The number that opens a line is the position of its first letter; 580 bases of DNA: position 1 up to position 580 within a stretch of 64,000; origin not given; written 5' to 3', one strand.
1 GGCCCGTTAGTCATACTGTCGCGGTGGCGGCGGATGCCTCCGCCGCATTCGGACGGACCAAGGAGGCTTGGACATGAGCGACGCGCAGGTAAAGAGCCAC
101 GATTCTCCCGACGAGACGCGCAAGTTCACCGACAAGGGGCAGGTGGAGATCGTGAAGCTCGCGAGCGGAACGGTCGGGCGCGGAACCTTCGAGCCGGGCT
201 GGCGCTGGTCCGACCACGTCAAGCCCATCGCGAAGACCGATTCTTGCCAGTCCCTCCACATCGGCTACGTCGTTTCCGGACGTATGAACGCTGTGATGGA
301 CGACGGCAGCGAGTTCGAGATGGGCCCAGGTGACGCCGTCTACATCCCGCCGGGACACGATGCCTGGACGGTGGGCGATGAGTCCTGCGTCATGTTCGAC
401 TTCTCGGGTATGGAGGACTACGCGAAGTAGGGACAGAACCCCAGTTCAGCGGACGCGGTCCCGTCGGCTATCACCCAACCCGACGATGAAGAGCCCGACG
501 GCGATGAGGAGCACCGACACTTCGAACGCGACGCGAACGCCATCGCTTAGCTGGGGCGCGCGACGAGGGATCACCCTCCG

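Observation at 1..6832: Duplicated leader hairpin plus 5' end of a cupin gene flanking a ~6.5-kb block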

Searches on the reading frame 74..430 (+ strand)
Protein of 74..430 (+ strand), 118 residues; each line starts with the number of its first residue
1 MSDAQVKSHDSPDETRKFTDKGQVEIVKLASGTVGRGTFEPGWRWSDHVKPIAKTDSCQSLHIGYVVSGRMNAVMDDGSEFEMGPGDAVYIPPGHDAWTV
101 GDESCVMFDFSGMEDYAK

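Call 8: search_protein_families(library=pfam, proteins=[window:74-430:+], max_evalue=0.01)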
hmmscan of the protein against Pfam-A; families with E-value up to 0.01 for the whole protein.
window:74-430:+ (118 aa): 3 families
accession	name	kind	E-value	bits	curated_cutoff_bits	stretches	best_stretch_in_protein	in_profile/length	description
PF07883.17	Cupin_2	-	3.6e-08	33.4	27.2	1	62-109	20-68/70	Cupin domain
PF05899.18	Cupin_3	-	5.6e-07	29.6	23.5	1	65-97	30-62/74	EutQ-like cupin domain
PF02311.25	AraC_binding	-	0.0016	18.6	21.1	1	60-95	23-57/135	AraC-like ligand binding domain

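Call 9: find_encoding_contigs(protein=window:74-430:+, flank=10000, max_places=10)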
Protein window:74-430:+ (118 aa): 2 contigs read that carry it; 2 places shown.
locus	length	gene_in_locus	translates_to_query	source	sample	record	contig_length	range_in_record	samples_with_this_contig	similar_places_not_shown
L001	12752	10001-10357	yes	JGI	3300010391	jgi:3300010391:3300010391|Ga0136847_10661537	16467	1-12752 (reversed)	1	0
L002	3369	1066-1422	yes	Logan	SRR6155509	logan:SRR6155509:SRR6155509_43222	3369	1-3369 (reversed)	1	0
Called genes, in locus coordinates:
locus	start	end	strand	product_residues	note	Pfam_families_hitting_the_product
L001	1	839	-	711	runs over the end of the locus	PF00989:PAS, PF08448:PAS_4, PF12860:PAS_7 (weak), PF13426:PAS_9 (weak), PF00512:HisKA, PF02518:HATPase_c, PF00072:Response_reg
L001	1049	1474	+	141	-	PF00903:Glyoxalase, PF18029:Glyoxalase_6 (weak)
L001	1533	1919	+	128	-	-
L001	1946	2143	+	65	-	-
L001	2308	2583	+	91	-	-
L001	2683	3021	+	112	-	-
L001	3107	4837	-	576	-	-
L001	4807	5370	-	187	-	-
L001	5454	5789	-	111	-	PF00578:AhpC-TSA, PF08534:Redoxin (weak)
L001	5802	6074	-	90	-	PF00578:AhpC-TSA (weak)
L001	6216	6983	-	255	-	-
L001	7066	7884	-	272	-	PF00353:HemolysinCabind, PF00877:NLPC_P60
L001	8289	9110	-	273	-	-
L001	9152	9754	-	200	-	-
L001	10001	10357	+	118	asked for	PF05899:Cupin_3 (weak), PF07883:Cupin_2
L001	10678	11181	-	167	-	-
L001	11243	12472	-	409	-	PF13360:PQQ_2 (faint)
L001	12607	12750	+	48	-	?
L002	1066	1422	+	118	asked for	PF05899:Cupin_3 (weak), PF07883:Cupin_2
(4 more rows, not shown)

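Call 22: find_related_loci(query=window:74-430:+, collection=genome_contigs, flank=10000)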
Query window:74-430:+ (118 aa) in genome_contigs; peptide patterns used: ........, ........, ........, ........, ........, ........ (x = any residue, [..] = any of these).
238 stretches matched a pattern; 181 encode a relative of the query (tblastn E <= 1e-3); the best 80 are kept; 80 distinct loci.
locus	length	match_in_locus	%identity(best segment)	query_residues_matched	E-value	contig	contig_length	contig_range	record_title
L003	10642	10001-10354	71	1-118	9e-54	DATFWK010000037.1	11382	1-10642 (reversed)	MAG TPA_asm: Miltoncostaeaceae bacterium isolate SMAG_U9488 k141_132144, whole genome shotgun sequence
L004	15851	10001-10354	68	1-118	3e-53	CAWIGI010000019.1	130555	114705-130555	MAG: Miltoncostaeaceae bacterium isolate MFD05454.bin.1.194 genome assembly, contig: contig_89123, whole genome shotgun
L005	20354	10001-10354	66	1-118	5e-52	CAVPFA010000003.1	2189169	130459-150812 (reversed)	MAG: uncultured Acidimicrobiaceae bacterium isolate MFD10071.bin.2.60 genome assembly, contig: contig_32026, whole genom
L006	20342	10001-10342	68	5-118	1e-51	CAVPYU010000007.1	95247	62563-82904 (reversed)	MAG: uncultured Thermoleophilia bacterium isolate MFD09964.bin.2.68 genome assembly, contig: contig_58786, whole genome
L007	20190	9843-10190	66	3-118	5e-51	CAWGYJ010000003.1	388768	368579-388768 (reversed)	MAG: uncultured Solirubrobacterales bacterium isolate MFD01716.bin.2.105 genome assembly, contig: contig_38786, whole ge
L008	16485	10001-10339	69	7-118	1e-49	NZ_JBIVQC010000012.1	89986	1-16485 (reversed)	Pseudarthrobacter sp. NPDC092424 NPDC092424_168_F4.ctg-0012, whole genome shotgun sequence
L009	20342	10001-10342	65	5-118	2e-49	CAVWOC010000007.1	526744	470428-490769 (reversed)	MAG: uncultured Actinomycetes bacterium isolate MFD09603.bin.1.402 genome assembly, contig: contig_35017, whole genome s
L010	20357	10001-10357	63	1-118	4e-49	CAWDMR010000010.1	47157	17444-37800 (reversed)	MAG: uncultured Solirubrobacterales bacterium isolate MFD09603.bin.2.3 genome assembly, contig: contig_78386, whole geno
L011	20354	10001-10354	63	1-118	8e-49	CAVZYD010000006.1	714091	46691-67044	MAG: uncultured Acidimicrobiaceae bacterium isolate MFD01828.bin.2.85 genome assembly, contig: contig_13671, whole genom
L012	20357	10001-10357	66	1-118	4e-49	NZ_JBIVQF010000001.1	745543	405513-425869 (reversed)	Pseudarthrobacter sp. NPDC092419 NPDC092419_168_H3.ctg-0001, whole genome shotgun sequence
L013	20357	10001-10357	66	1-118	1e-48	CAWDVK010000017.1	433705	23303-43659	MAG: uncultured Actinomycetota bacterium isolate MFD05580.bin.1.88 genome assembly, contig: contig_5658, whole genome sh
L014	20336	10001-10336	66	7-118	1e-48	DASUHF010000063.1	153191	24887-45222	MAG TPA_asm: Solirubrobacteraceae bacterium isolate SMAG_U1425 k141_199202, whole genome shotgun sequence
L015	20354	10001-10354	62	1-118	4e-48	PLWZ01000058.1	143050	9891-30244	MAG: Acidimicrobiaceae bacterium isolate palsa_749 73.20120700_P3D.59_contig_23229, whole genome shotgun sequence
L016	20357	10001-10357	63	1-118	4e-48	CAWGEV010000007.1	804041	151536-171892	MAG: uncultured Solirubrobacterales bacterium isolate MFD02134.bin.2.133 genome assembly, contig: contig_24954, whole ge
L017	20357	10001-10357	63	1-118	2e-48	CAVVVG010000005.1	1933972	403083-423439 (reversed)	MAG: uncultured Alphaproteobacteria bacterium isolate MFD03975.bin.1.150 genome assembly, contig: contig_29700, whole ge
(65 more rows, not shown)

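Call 26: find_homologous_proteins(query=window:74-430:+, max_evalue=1e-20)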
Query window:74-430:+ (118 aa): 5302 proteins with E <= 1e-20 among 5363 candidates; the best 120 are listed.
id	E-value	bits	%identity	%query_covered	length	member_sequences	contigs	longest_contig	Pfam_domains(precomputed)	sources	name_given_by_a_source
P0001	2.4e-68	245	92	100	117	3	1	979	PF07883.18,PF05899.19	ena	-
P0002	6.1e-68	244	87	100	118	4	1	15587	PF07883.18,PF05899.19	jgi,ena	jgi:quercetin dioxygenase-like cupin family protein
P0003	1.9e-65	236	85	100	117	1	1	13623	PF07883.18,PF05899.19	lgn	-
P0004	9.1e-63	227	81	100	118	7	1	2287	PF07883.18,PF05899.19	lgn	-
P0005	2.6e-53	197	70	100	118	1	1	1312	PF07883.18,PF05899.19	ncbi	-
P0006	3.5e-53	196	72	100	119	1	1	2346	PF07883.18,PF05899.19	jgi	jgi:mannose-6-phosphate isomerase-like protein (cupin superfamily)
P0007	1.2e-52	195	73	97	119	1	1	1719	PF14525.13,PF07883.18,PF05899.19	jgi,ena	-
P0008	2.6e-52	194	71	100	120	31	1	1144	PF07883.18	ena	-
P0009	5.0e-52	193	71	100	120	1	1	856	PF07883.18,PF05899.19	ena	-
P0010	6.0e-52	193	73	97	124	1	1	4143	PF07883.18,PF05899.19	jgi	jgi:quercetin dioxygenase-like cupin family protein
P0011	7.9e-52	192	72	97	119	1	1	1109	PF07883.18,PF05899.19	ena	-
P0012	8.3e-52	192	71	97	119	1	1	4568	PF07883.18,PF05899.19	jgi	jgi:hypothetical protein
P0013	9.0e-52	192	69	100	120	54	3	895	PF07883.18,PF05899.19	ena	-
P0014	9.4e-52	192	70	100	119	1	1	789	PF07883.18,PF05899.19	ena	-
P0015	1.0e-51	192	71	100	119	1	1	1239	PF07883.18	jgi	jgi:quercetin dioxygenase-like cupin family protein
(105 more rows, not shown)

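Call 28: find_encoding_contigs(protein=P0003, flank=10000, max_places=6)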
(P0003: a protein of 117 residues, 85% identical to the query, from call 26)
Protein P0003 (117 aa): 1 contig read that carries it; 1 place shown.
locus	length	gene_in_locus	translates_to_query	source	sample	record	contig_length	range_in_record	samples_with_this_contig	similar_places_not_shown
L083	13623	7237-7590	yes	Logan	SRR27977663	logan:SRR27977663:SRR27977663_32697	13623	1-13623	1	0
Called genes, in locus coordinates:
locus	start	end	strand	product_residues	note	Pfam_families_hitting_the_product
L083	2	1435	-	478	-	?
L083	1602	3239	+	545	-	PF00353:HemolysinCabind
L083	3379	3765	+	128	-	-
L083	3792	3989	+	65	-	-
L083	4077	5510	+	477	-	PF13088:BNR_2 (faint), PF02012:BNR (faint)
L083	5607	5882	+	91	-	-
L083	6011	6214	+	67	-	-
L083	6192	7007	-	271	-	PF00353:HemolysinCabind, PF00877:NLPC_P60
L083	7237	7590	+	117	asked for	PF07883:Cupin_2, PF05899:Cupin_3 (weak)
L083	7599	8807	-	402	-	-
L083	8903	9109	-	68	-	-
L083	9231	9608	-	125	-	PF26549:Tricorn_N (faint), PF07676:PD40 (faint)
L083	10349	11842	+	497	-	PF01839:FG-GAP (faint), PF13517:FG-GAP_3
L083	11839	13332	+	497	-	PF01839:FG-GAP (faint), PF13517:FG-GAP_3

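Call 29: find_encoding_contigs(protein=P0002, flank=10000, max_places=6)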
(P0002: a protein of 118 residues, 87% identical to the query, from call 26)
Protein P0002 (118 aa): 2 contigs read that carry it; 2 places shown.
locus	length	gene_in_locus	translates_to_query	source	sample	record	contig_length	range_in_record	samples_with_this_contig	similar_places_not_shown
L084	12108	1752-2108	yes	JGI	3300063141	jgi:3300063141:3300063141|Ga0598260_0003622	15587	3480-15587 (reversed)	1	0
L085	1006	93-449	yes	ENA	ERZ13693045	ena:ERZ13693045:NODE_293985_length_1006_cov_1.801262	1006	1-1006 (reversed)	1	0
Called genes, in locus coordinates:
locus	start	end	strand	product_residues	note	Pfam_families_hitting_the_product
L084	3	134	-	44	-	?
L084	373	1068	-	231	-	PF00702:Hydrolase, PF12710:HAD, PF13419:HAD_2, PF13242:Hydrolase_like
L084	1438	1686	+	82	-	PF14026:SCO4226-like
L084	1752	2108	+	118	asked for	PF05899:Cupin_3 (weak), PF07883:Cupin_2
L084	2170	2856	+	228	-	PF01022:HTH_5, PF00581:Rhodanese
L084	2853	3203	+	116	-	PF02635:DsrE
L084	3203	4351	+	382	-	PF00070:Pyr_redox (faint), PF01266:DAO (faint), PF07992:Pyr_redox_2, PF13450:NAD_binding_8 (faint), PF07992:Pyr_redox_2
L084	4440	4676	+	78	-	-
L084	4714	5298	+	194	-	PF01545:Cation_efflux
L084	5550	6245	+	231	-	PF04471:Mrr_cat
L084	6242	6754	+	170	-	-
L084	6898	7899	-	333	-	-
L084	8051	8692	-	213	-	PF13361:UvrD_C, PF13538:UvrD_C_2 (faint)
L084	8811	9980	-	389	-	PF00580:UvrD-helicase, PF13245:AAA_19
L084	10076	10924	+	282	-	-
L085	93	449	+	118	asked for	PF05899:Cupin_3 (weak), PF07883:Cupin_2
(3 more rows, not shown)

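Call 35: find_encoding_contigs(protein=P0001, flank=3000, max_places=4)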
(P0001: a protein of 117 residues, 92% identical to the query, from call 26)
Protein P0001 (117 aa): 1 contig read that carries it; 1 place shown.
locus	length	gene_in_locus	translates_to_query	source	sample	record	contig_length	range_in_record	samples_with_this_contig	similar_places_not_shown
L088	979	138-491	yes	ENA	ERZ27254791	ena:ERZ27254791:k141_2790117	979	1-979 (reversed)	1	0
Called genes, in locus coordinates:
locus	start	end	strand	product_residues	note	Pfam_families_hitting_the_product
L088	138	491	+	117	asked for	PF07883:Cupin_2, PF05899:Cupin_3 (weak)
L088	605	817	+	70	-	PF15919:HicB_lk_antitox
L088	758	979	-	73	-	?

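Call 36: find_encoding_contigs(protein=P0004, flank=3000, max_places=4)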
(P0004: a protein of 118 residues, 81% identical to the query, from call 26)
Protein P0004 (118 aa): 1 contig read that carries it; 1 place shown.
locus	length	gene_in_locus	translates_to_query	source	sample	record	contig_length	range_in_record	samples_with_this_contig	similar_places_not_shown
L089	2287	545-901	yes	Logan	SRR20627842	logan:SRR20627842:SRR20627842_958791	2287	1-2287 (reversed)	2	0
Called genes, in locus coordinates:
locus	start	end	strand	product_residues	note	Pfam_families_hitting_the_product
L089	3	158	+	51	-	?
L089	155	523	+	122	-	PF02635:DsrE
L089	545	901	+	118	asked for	PF07883:Cupin_2 (weak), PF05899:Cupin_3 (weak)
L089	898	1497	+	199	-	PF13489:Methyltransf_23, PF01135:PCMT (weak), PF01209:Ubie_methyltran, PF13847:Methyltransf_31, PF08241:Methyltransf_11, PF08242:Methyltransf_12, PF13649:Methyltransf_25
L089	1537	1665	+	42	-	-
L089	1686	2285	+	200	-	?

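Call 45: find_related_loci(query=window:74-430:+, collection=metagenome_contigs, flank=8000)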
Query window:74-430:+ (118 aa) in metagenome_contigs; peptide patterns used: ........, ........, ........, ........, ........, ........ (x = any residue, [..] = any of these).
433 stretches matched a pattern; 344 encode a relative of the query (tblastn E <= 1e-3); the best 80 are kept; 80 distinct loci.
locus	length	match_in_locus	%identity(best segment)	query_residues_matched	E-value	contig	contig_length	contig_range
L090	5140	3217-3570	69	1-118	6e-55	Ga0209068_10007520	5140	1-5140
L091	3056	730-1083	71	1-118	1e-54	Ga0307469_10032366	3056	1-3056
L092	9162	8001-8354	65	1-118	4e-54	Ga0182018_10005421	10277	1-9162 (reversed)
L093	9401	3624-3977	67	1-118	4e-54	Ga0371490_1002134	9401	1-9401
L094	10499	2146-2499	67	1-118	4e-54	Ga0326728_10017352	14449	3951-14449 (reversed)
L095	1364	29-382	70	1-118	5e-56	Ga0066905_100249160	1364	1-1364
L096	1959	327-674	69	3-118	2e-54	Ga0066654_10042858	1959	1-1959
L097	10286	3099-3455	69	1-118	2e-52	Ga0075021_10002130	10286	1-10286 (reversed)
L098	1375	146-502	68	1-118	2e-54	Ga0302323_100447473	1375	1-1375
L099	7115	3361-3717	66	1-118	9e-52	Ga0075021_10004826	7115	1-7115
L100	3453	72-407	69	7-118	8e-52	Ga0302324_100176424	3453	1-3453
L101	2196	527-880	63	1-118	6e-52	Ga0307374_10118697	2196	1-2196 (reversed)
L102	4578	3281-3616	69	7-118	2e-51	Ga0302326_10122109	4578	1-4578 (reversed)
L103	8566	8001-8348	66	3-118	2e-51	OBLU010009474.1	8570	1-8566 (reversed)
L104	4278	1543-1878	69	7-118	2e-51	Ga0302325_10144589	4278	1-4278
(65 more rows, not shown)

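Call 51: list_cluster_members(proteins=[P0121, window:74-430:+, P0003])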
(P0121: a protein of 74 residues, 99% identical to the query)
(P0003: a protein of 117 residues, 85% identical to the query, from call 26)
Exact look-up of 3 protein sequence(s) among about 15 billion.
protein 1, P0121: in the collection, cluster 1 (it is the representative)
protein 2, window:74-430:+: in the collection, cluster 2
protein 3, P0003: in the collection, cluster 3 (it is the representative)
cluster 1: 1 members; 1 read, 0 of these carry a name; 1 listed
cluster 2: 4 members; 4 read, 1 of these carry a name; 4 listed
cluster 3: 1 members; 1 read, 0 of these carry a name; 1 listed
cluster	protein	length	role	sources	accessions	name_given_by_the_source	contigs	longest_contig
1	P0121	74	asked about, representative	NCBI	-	-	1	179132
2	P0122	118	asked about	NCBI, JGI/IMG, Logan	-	-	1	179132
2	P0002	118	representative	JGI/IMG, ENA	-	quercetin dioxygenase-like cupin family protein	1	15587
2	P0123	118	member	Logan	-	-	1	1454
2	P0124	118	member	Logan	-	-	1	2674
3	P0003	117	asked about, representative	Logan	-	-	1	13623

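Call 70: search_protein_families(library=ncbifam, proteins=[window:74-430:+], max_evalue=0.01)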
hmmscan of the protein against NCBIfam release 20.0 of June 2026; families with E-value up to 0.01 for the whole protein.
window:74-430:+ (118 aa): 2 families
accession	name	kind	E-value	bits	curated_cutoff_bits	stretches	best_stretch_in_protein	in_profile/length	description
NF049940.1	MandnitrLy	equivalog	8.1e-05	22.4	140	1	30-110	33-105/130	(R)-mandelonitrile lyase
NF038084.1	DHCW_cupin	hypoth_equivalog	0.0074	16.4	70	0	57-91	51-85/106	DHCW motif cupin fold protein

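Call 71: search_solved_structures(query=window:74-430:+, max_evalue=0.01)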
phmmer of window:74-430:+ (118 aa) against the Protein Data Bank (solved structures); distinct sequences matched with E-value up to 0.01: 3.
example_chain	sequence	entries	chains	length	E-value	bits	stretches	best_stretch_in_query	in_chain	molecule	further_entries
7zpw_A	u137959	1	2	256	0.0032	20.5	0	17-33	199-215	Pizza6-TSK-TSH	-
7zph_A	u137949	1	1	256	0.0033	20.5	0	17-33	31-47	Pizza6-TNK-RSH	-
3ht1_A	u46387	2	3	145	0.0038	20.3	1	62-96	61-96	RemF protein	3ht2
